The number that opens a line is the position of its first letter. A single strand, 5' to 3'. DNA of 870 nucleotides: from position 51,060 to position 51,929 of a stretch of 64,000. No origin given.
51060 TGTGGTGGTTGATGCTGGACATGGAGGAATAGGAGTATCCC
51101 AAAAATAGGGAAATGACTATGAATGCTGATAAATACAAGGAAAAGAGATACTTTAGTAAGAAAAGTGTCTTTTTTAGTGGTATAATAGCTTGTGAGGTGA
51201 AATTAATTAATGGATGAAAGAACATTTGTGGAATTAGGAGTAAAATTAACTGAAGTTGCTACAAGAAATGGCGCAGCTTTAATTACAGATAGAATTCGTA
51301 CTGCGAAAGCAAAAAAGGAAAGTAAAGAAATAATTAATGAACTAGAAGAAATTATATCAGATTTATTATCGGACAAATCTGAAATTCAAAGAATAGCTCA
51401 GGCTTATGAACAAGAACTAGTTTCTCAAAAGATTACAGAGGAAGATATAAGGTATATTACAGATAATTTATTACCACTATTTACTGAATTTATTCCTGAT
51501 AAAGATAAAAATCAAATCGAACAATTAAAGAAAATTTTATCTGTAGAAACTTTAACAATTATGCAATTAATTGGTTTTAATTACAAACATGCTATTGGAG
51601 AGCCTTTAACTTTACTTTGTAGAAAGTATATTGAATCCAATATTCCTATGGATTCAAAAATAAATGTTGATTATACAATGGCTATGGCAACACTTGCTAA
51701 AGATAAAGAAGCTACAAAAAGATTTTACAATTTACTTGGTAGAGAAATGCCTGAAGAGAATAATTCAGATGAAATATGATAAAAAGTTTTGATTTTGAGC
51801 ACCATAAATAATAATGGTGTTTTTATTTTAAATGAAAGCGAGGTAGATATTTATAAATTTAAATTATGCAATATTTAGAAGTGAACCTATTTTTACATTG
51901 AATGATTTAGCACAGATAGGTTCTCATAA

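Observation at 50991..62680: Three direct copies of a 96-bp segment (amidase RBS plus codons 1-17) delimit two tandem cargo islands that encode no recombinase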

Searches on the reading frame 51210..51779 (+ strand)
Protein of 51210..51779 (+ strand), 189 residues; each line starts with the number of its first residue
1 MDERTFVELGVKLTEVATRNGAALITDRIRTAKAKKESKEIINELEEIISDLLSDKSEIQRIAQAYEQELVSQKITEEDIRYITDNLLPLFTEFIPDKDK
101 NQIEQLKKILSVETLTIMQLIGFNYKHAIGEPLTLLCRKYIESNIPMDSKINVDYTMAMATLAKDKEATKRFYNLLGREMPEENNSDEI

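Call 8: search_protein_families(library=padloc, proteins=[window:51210-51779:+], max_evalue=0.01)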
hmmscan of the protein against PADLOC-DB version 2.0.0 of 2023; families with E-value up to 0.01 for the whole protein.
window:51210-51779:+ (189 aa): 0 families

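Call 9: search_protein_families(library=pfam, proteins=[window:51210-51779:+], max_evalue=0.01)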
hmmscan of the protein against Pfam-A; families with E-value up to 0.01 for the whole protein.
window:51210-51779:+ (189 aa): 0 families
